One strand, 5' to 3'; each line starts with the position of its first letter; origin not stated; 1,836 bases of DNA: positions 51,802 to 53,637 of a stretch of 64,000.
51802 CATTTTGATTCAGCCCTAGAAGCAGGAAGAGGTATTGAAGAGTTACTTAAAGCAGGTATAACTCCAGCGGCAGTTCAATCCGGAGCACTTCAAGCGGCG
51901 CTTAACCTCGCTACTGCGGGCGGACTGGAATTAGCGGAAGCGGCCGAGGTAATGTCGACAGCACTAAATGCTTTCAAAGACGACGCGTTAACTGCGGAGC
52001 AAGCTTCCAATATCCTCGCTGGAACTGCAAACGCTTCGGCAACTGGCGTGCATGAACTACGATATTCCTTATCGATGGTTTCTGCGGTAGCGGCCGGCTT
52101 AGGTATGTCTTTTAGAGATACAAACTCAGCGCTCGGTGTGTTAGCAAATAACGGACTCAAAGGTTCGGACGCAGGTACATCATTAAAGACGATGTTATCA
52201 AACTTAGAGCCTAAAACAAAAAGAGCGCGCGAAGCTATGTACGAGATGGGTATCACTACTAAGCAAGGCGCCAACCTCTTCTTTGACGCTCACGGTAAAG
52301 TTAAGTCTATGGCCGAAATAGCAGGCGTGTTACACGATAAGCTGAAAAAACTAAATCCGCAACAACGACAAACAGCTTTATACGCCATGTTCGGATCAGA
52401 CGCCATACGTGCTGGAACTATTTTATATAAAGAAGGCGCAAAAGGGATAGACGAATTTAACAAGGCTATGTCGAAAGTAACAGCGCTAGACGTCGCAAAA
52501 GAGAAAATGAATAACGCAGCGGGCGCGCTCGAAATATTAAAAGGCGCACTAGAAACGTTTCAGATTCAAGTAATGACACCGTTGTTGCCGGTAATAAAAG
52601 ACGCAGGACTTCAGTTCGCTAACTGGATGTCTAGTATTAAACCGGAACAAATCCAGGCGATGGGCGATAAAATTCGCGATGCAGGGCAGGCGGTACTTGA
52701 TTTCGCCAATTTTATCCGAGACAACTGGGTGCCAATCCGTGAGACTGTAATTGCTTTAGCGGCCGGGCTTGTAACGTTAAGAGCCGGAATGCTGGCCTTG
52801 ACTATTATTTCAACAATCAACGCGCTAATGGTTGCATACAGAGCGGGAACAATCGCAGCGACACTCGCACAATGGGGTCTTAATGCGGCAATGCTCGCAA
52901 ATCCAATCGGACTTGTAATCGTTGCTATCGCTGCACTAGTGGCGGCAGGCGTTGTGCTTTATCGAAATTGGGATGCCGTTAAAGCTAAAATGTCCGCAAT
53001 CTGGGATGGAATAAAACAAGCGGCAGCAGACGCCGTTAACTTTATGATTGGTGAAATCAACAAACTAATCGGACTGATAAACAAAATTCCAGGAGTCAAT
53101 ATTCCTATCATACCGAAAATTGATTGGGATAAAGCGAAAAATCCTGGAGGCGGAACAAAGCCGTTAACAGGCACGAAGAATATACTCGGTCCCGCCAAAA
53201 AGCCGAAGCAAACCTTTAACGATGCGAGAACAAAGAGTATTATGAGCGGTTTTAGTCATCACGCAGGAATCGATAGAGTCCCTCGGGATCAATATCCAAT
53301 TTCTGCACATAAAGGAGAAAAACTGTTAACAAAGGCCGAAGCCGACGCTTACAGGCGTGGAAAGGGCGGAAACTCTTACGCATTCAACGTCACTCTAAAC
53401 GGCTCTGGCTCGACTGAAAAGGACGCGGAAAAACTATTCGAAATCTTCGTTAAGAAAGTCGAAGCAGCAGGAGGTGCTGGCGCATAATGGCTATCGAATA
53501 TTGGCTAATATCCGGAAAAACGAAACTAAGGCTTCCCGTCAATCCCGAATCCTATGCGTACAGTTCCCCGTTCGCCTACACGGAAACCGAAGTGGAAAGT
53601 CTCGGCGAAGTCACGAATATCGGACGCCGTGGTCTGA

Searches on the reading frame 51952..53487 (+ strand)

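Call 52: search_protein_families(library=phrogs, proteins=[window:51952-53487:+], max_evalue=0.00001)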
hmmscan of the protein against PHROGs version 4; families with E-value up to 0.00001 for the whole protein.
window:51952-53487:+ (511 aa): 35 families (the best 25 are shown)
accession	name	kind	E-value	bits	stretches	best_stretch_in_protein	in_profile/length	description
phrog_1533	-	tail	2.4e-70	238.5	1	1-349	337-682/1688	tail length tape measure protein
phrog_4704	-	tail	6.1e-64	217.8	1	1-258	303-559/625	tail length tape measure protein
phrog_5218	-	unknown function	4.2e-62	211.8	1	1-347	315-671/1599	-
phrog_28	-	tail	3.1e-57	196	1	1-484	368-742/1228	tail length tape measure protein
phrog_1272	-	tail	2.5e-46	159.1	1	3-375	349-711/1606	tail length tape measure protein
phrog_991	-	tail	4.3e-43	148.3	1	2-509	385-920/1966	tail length tape measure protein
phrog_9696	-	tail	1e-38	133.9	1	2-204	166-348/1415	tail length tape measure protein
phrog_1293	-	tail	2e-34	119.7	1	17-342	296-629/1424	tail length tape measure protein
phrog_58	-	tail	2.3e-30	106.8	1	2-390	396-675/1544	tail length tape measure protein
phrog_167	-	tail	4.3e-30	105.2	1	1-328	369-711/1555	tail length tape measure protein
phrog_5493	-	tail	2.1e-29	103.5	1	2-209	155-371/1102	tail length tape measure protein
phrog_9228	-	tail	8.2e-29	101.5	1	2-380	303-677/1425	tail length tape measure protein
phrog_8462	-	tail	2.5e-24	87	1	78-378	114-370/672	tail length tape measure protein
phrog_36752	-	unknown function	1.1e-20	74.1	1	8-331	169-490/1078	-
phrog_19074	-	unknown function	8.6e-17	61.3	1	4-242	242-474/1384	-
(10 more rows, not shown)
